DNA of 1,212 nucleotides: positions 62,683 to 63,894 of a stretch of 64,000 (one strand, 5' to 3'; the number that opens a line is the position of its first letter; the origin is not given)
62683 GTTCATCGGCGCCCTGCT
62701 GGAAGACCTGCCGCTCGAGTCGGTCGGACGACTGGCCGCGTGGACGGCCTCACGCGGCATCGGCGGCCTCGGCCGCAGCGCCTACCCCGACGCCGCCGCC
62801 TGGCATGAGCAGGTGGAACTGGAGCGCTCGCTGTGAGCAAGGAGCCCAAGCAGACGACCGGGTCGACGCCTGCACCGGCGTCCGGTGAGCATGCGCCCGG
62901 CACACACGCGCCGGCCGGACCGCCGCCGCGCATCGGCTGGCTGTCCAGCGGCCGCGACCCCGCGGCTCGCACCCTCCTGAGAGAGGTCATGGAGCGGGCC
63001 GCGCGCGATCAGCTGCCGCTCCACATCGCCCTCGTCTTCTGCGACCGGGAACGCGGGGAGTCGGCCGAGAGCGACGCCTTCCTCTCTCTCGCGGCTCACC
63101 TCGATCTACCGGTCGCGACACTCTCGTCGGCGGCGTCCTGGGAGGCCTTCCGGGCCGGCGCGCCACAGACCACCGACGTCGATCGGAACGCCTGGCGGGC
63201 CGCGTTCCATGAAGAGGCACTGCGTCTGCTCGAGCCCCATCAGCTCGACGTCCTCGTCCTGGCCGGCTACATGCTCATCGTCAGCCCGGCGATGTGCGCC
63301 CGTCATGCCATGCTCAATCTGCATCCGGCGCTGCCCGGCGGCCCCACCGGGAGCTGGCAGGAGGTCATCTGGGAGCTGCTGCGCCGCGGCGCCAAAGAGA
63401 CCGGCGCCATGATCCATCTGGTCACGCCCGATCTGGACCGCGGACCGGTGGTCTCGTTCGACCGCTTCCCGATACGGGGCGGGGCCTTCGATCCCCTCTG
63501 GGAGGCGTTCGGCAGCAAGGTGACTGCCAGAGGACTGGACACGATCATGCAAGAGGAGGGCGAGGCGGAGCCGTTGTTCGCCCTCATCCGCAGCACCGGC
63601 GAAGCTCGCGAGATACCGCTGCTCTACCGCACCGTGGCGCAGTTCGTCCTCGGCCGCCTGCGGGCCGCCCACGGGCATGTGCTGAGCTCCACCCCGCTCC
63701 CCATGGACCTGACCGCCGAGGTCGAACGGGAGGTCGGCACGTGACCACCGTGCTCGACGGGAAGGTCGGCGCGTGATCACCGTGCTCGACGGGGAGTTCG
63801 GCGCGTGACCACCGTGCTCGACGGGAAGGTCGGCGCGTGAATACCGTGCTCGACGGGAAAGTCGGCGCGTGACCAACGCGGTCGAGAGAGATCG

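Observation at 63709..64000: Tandem 32-bp start/stop-junction repeat forming a relay of four overlapping 11-codon mini-ORFs downstream of the purN-like gene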

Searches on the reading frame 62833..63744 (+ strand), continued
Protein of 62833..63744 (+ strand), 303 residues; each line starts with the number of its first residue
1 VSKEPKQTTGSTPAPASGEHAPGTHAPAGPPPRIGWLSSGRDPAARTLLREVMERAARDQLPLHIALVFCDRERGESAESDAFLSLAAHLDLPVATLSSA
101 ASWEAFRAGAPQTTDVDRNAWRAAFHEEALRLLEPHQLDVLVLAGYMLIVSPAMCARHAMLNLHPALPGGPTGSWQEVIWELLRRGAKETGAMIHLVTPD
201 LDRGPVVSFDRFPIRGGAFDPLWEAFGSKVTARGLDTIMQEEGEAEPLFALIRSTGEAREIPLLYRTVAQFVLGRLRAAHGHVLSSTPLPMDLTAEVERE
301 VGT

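Call 23: find_homologous_proteins(query=window:62833-63744:+)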
Query window:62833-63744:+ (303 aa): 2213 proteins with E <= 0.001 among 8000 candidates; the best 120 are listed.
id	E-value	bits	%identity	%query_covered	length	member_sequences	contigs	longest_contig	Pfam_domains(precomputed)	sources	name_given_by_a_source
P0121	3.5e-198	675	100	100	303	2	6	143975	PF00551.25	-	-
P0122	1.5e-156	538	88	91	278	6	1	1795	PF00551.25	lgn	-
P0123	1.7e-142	492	89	82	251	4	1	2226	PF00551.25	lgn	-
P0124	1.9e-127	443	73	91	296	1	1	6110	PF00551.25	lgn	-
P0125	4.5e-124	432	70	97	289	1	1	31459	PF00551.25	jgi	jgi:phosphoribosylglycinamide formyltransferase-1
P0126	1.7e-120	420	73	90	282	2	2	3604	PF00551.25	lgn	-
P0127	5.9e-119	415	70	90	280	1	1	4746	PF00551.25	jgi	jgi:phosphoribosylglycinamide formyltransferase 1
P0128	5.9e-118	412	68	94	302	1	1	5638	PF00551.25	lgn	-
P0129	8.2e-118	411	65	90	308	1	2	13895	PF00551.25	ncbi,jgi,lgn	-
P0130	3.5e-117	409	67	90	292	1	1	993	PF00551.25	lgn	-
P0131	1.6e-115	404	66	89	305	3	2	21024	PF00551.25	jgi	jgi:phosphoribosylglycinamide formyltransferase-1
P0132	2.9e-113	396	68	89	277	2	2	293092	PF00551.25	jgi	-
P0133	4.3e-111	389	65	90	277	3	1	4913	PF00551.25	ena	-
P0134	3.4e-107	376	66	89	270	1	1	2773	PF00551.25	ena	-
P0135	5.9e-107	376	67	88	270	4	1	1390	PF00551.25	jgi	jgi:phosphoribosylglycinamide formyltransferase-1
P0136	1.2e-106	375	67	89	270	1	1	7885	PF00551.25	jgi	jgi:phosphoribosylglycinamide formyltransferase-1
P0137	5.4e-104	366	61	89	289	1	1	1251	PF00551.25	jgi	jgi:phosphoribosylglycinamide formyltransferase 1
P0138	8.5e-104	365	64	90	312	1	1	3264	PF00551.25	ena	-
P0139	1.7e-103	364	62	90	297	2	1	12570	PF00551.25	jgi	-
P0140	3.9e-103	363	64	89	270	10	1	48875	PF00551.25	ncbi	-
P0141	8.6e-102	359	65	89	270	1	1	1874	PF00551.25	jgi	jgi:phosphoribosylglycinamide formyltransferase 1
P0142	1.0e-101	358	63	90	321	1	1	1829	PF00551.25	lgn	-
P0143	1.2e-101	358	63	89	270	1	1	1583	PF00551.25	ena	-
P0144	1.3e-100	355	63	89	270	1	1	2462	PF00551.25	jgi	jgi:phosphoribosylglycinamide formyltransferase-1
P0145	1.7e-100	354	62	89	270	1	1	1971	PF00551.25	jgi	jgi:phosphoribosylglycinamide formyltransferase-1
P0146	3.9e-100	353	62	89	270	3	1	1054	PF00551.25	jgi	jgi:phosphoribosylglycinamide formyltransferase-1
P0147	4.5e-100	353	64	89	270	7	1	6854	PF00551.25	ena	-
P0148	5.0e-100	353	63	89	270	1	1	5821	PF00551.25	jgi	jgi:phosphoribosylglycinamide formyltransferase-1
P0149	1.6e-99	351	63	89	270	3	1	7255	PF00551.25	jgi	jgi:phosphoribosylglycinamide formyltransferase-1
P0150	2.7e-99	350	63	89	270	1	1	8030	PF00551.25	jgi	jgi:phosphoribosylglycinamide formyltransferase 1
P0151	8.5e-99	349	63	89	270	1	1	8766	PF00551.25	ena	-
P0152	1.8e-98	348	61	89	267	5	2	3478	PF00551.25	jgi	jgi:phosphoribosylglycinamide formyltransferase-1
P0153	2.2e-98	347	63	89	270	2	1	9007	PF00551.25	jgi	jgi:phosphoribosylglycinamide formyltransferase-1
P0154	3.6e-98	347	62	89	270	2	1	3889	PF00551.25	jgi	jgi:phosphoribosylglycinamide formyltransferase 1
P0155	2.4e-97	344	61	89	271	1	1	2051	PF00551.25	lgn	-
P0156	3.8e-97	343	62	89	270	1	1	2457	PF00551.25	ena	-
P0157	1.3e-96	342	60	89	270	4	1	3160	PF00551.25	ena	-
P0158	2.2e-96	341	62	88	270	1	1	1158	PF00551.25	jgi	jgi:phosphoribosylglycinamide formyltransferase-1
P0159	2.4e-96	341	62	89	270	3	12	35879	PF00551.25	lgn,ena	-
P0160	6.6e-96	339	60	89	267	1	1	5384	PF00551.25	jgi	jgi:phosphoribosylglycinamide formyltransferase-1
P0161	7.6e-96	339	61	87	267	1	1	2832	PF00551.25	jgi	jgi:phosphoribosylglycinamide formyltransferase 1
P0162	1.2e-95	338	59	89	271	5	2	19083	PF00551.25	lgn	-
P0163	1.5e-95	338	60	89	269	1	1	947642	PF00551.25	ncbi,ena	-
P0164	2.2e-95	338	59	89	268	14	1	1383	PF00551.25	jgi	jgi:phosphoribosylglycinamide formyltransferase-1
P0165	2.7e-95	337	61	89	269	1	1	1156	PF00551.25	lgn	-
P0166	4.2e-95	337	61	89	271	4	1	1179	PF00551.25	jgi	jgi:phosphoribosylglycinamide formyltransferase 1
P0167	4.3e-95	337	62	89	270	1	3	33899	PF00551.25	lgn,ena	-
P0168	4.9e-95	336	59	89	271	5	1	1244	PF00551.25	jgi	jgi:phosphoribosylglycinamide formyltransferase-1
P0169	9.0e-95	336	62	89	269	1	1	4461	PF00551.25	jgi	jgi:phosphoribosylglycinamide formyltransferase-1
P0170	1.3e-94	335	61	89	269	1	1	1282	PF00551.25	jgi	jgi:phosphoribosylglycinamide formyltransferase-1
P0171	1.6e-94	335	58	89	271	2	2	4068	PF00551.25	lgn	-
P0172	1.7e-94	335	59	89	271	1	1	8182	PF00551.25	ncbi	-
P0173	4.2e-94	333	60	89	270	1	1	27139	PF00551.25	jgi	jgi:phosphoribosylglycinamide formyltransferase-1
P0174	9.1e-94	332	59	89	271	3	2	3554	PF00551.25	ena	-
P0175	9.7e-94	332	61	89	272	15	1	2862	PF00551.25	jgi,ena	-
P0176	1.2e-93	332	60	89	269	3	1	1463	PF00551.25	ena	-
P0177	2.3e-93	331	61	89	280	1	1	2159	PF00551.25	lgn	-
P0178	3.3e-93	330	59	89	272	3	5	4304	PF00551.25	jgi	jgi:phosphoribosylglycinamide formyltransferase-1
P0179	6.8e-93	329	58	89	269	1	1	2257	PF00551.25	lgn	-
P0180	1.5e-92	328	60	89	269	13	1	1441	PF00551.25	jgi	-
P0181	1.8e-92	328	60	89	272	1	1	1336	PF00551.25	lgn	-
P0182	1.8e-92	328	60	89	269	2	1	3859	PF00551.25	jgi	jgi:phosphoribosylglycinamide formyltransferase-1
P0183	2.0e-92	328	59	91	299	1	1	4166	PF00551.25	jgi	jgi:phosphoribosylglycinamide formyltransferase-1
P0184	2.1e-92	328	58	92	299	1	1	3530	PF00551.25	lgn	-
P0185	2.2e-92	328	60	89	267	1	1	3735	PF00551.25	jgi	jgi:phosphoribosylglycinamide formyltransferase-1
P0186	2.4e-92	328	61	89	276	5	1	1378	PF00551.25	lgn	-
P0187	2.4e-92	328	61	89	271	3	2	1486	PF00551.25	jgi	-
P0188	2.8e-92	327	58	89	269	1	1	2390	PF00551.25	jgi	jgi:phosphoribosylglycinamide formyltransferase-1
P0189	4.0e-92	327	60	89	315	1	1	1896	PF00551.25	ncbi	-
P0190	4.4e-92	327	60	89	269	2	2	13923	PF00551.25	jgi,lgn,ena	-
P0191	4.7e-92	327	61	89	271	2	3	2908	PF00551.25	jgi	jgi:phosphoribosylglycinamide formyltransferase 1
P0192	8.1e-92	326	59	89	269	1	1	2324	PF00551.25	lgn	-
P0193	1.0e-91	326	59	89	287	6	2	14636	PF00551.25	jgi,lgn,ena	jgi:phosphoribosylglycinamide formyltransferase-1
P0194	1.4e-91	325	59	89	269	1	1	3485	PF00551.25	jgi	jgi:phosphoribosylglycinamide formyltransferase-1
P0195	1.5e-91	325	59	88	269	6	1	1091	PF00551.25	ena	-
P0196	1.5e-91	325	60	89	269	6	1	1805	PF00551.25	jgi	-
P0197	2.2e-91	324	58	89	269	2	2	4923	PF00551.25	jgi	-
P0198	2.2e-91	324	58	89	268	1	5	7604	PF00551.25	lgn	-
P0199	2.3e-91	324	59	89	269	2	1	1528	PF00551.25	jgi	-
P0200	2.3e-91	324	58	89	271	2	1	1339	PF00551.25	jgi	-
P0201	2.4e-91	324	59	89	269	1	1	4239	PF00551.25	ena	-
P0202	3.5e-91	324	61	89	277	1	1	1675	PF00551.25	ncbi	-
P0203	4.7e-91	323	58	89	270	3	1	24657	PF00551.25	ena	-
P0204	5.1e-91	323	60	89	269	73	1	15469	PF00551.25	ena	-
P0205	5.4e-91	323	61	87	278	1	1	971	PF00551.25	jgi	-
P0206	5.7e-91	323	59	89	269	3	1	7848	PF00551.25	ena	-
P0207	6.1e-91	323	60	89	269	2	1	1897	PF00551.25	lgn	-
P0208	7.0e-91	323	59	89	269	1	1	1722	PF00551.25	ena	-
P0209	7.5e-91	323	59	89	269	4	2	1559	PF00551.25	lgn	-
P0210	7.6e-91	323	59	89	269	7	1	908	PF00551.25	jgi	jgi:phosphoribosylglycinamide formyltransferase-1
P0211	7.8e-91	323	59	89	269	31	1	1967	PF00551.25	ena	-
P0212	8.1e-91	323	58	89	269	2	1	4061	PF00551.25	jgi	jgi:phosphoribosylglycinamide formyltransferase 1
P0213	8.8e-91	322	59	89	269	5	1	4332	PF00551.25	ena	-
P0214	9.3e-91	322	58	89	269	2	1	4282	PF00551.25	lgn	-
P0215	9.5e-91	322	59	89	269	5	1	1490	PF00551.25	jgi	-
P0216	1.0e-90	322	59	89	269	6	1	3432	PF00551.25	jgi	jgi:phosphoribosylglycinamide formyltransferase-1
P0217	1.0e-90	322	59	89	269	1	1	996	PF00551.25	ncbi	-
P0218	1.0e-90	322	58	89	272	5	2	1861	PF00551.25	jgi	jgi:phosphoribosylglycinamide formyltransferase-1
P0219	1.1e-90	322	58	89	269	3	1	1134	PF00551.25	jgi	-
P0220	1.3e-90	322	59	89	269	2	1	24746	PF00551.25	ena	-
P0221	1.3e-90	322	58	89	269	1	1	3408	PF00551.25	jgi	jgi:phosphoribosylglycinamide formyltransferase 1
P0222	1.3e-90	322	58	89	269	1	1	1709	PF00551.25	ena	-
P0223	1.3e-90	322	59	89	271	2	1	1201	PF00551.25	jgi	jgi:phosphoribosylglycinamide formyltransferase-1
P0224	1.9e-90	321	59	89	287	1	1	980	PF00551.25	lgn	-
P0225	2.0e-90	321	59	89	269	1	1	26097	PF00551.25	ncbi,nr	ncbi:MAG: formyltransferase family protein [Actinobacteria bacterium]|nr:formyltransferase family pr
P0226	2.0e-90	321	58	94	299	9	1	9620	PF00551.25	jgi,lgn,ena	-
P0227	2.2e-90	321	59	89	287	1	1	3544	PF00551.25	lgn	-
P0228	2.3e-90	321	59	89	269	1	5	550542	PF00551.25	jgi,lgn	-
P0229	2.3e-90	321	59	89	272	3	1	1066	PF00551.25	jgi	jgi:phosphoribosylglycinamide formyltransferase-1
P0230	4.5e-90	320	59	89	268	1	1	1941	PF00551.25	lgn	-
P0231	4.5e-90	320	58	90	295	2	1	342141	PF00551.25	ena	-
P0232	5.5e-90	320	60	87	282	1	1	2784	PF00551.25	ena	-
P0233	5.5e-90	320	58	89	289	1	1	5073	PF00551.25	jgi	jgi:phosphoribosylglycinamide formyltransferase 1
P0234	6.2e-90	320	59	89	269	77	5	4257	PF00551.25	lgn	-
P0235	6.7e-90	320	59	89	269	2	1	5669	PF00551.25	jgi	jgi:phosphoribosylglycinamide formyltransferase 1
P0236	7.0e-90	319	57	89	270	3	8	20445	PF00551.25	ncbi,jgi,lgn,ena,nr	ncbi:MAG TPA: formyltransferase family protein [Thermoleophilia bacterium]|nr:formyltransferase fami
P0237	7.8e-90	319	60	89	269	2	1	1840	PF00551.25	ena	-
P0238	8.4e-90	319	59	89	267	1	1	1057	PF00551.25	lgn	-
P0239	8.5e-90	319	59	89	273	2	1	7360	PF00551.25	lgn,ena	-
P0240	1.1e-89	319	58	89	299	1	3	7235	PF00551.25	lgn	-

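Call 24: find_encoding_contigs(protein=P0122, flank=3000, max_places=6)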
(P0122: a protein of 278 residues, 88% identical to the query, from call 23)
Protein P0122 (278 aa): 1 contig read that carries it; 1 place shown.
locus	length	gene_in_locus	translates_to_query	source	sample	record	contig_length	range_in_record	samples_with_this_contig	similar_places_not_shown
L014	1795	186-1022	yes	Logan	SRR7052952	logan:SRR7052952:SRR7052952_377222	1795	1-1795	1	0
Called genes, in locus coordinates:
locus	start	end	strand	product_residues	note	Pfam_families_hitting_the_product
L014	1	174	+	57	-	?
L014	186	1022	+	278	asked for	PF00551:Formyl_trans_N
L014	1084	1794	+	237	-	?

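Call 25: find_encoding_contigs(protein=P0123, flank=3000, max_places=6)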
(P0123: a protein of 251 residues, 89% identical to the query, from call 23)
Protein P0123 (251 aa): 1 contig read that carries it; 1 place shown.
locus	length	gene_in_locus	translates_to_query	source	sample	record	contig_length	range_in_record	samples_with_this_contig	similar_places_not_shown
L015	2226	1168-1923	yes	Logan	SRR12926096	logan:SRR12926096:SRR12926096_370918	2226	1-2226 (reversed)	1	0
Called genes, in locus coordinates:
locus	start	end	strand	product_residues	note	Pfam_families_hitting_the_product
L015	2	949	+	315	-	?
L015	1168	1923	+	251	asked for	PF00551:Formyl_trans_N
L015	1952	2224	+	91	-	?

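Call 26: find_encoding_contigs(protein=P0124, flank=3000, max_places=4)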
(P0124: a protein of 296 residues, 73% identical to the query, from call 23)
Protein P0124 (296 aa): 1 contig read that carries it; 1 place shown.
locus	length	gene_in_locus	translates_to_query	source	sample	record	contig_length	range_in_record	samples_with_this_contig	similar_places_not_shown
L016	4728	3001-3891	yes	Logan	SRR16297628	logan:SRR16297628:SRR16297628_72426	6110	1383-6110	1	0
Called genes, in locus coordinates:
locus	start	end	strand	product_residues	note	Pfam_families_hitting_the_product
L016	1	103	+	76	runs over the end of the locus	PF19891:DUF6364 (weak)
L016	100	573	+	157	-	PF01850:PIN, PF13470:PIN_3 (weak)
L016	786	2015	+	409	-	PF00586:AIRS, PF02769:AIRS_C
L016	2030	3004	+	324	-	PF00294:PfkB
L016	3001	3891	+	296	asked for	PF00551:Formyl_trans_N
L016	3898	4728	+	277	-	?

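Call 30: find_related_loci(query=window:62833-63744:+, collection=genome_contigs, flank=3000)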
Query window:62833-63744:+ (303 aa) in genome_contigs; peptide patterns used: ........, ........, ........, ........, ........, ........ (x = any residue, [..] = any of these).
130 stretches matched a pattern; 8 encode a relative of the query (tblastn E <= 1e-3); 8 distinct loci.
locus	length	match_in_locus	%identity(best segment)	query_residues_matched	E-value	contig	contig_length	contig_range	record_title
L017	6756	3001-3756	47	34-286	4e-69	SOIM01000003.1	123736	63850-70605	MAG: Methanomassiliicoccales archaeon isolate E29_bin30 NODE_7_length_123736_cov_10.731131, whole genome shotgun sequenc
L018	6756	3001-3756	45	33-285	3e-67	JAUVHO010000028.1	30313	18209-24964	MAG: Methanomassiliicoccales archaeon isolate CSMAG_404 CSMAG_404_k141_1846690_length_30313_cov_8.9902, whole genome sho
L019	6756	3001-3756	46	33-285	5e-66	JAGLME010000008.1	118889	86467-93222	MAG: Thermoplasmata archaeon isolate RS_5_45 ROV157_5.bin.45.fa_8, whole genome shotgun sequence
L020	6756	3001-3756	45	34-286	2e-64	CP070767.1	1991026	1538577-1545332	MAG: Methanobacteriota archaeon isolate bin24 chromosome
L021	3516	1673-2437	43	33-303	1e-62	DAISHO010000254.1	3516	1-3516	MAG TPA_asm: Thermodesulfovibrionales bacterium isolate CTOTU1358 NODE_1933_length_3516_cov_4.227969, whole genome shotg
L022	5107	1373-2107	39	33-301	2e-58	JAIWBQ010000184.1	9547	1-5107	MAG: bacterium isolate SFP3_RM_33 k127_8852369_249141, whole genome shotgun sequence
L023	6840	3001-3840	36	33-301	2e-52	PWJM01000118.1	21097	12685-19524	MAG: Syntrophomonadaceae bacterium isolate CSSed10_148R1 CS-Sed10-C4390, whole genome shotgun sequence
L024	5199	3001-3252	32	129-207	3e-8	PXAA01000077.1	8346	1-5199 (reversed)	MAG: Bacteroidales bacterium isolate T3Sed10_192R1 T3-Sed10-C22118, whole genome shotgun sequence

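Call 35: find_encoding_contigs(protein=P0004, flank=3000, max_places=3)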
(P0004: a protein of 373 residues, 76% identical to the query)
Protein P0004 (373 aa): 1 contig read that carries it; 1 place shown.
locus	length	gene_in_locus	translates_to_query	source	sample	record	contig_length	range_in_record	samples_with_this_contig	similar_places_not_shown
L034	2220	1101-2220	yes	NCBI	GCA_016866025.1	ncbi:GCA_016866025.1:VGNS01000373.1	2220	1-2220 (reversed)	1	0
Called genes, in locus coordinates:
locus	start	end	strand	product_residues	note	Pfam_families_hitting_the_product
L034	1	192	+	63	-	PF00294:PfkB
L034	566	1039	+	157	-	PF00551:Formyl_trans_N (weak)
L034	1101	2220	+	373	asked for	PF12710:HAD (faint)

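Call 36: find_encoding_contigs(protein=P0126, flank=3000, max_places=3)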
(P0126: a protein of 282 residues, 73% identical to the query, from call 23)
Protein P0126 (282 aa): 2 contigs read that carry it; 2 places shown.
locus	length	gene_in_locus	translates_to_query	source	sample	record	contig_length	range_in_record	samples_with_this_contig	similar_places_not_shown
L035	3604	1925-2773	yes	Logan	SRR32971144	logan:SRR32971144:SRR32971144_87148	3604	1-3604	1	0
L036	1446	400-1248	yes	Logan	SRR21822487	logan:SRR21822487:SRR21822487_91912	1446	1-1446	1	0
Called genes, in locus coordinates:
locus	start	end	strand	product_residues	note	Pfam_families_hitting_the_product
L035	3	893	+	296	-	?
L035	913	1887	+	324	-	PF00294:PfkB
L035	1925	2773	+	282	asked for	PF00551:Formyl_trans_N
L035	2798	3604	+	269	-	?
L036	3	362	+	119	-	?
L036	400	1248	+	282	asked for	PF00551:Formyl_trans_N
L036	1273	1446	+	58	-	?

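Call 37: find_encoding_contigs(protein=P0125, flank=3000, max_places=3)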
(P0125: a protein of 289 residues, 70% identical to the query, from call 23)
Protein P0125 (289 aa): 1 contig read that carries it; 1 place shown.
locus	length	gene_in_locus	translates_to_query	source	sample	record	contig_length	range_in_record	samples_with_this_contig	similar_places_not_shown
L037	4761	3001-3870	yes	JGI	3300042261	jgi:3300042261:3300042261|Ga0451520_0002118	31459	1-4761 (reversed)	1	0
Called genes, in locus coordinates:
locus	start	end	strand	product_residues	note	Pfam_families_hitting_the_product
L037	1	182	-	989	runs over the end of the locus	PF00176:SNF2-rel_dom, PF00270:DEAD (faint), PF00271:Helicase_C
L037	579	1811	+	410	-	PF00586:AIRS, PF02769:AIRS_C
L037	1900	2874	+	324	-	PF00294:PfkB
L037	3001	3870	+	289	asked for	PF00551:Formyl_trans_N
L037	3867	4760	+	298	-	?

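Call 59: find_encoding_contigs(protein=P0127, flank=1500, max_places=2)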
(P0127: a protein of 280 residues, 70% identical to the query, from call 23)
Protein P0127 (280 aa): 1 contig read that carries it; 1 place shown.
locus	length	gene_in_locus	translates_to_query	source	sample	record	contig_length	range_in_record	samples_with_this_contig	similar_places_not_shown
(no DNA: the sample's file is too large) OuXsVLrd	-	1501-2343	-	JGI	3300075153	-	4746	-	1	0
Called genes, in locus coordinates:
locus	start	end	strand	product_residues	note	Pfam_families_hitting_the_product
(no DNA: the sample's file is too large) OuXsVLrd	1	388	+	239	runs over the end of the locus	?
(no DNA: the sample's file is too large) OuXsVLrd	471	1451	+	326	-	PF00294:PfkB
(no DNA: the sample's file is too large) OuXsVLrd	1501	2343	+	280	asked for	PF00551:Formyl_trans_N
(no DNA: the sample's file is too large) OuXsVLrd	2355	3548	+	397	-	-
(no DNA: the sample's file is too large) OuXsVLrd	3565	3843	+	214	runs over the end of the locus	PF00005:ABC_tran, PF13304:AAA_21 (faint)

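Call 60: find_encoding_contigs(protein=P0128, flank=1500, max_places=2)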
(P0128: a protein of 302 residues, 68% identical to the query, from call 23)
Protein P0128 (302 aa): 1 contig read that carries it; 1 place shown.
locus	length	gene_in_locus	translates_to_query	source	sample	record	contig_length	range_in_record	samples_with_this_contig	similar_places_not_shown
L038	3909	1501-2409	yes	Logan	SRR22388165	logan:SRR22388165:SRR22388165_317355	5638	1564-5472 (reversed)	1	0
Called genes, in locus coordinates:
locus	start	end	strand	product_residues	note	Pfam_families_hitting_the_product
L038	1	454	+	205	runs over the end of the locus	?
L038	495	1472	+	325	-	PF00294:PfkB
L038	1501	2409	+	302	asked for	PF00551:Formyl_trans_N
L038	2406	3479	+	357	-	PF12710:HAD (faint)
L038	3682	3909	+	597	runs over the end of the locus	?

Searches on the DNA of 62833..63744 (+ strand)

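Call 46: search_rna_families(source=L001, start=10500, end=11500, threshold=evalue, max_evalue=1)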
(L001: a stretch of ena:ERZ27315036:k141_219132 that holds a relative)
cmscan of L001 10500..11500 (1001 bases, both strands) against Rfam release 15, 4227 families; matches with E-value up to 1: 0.
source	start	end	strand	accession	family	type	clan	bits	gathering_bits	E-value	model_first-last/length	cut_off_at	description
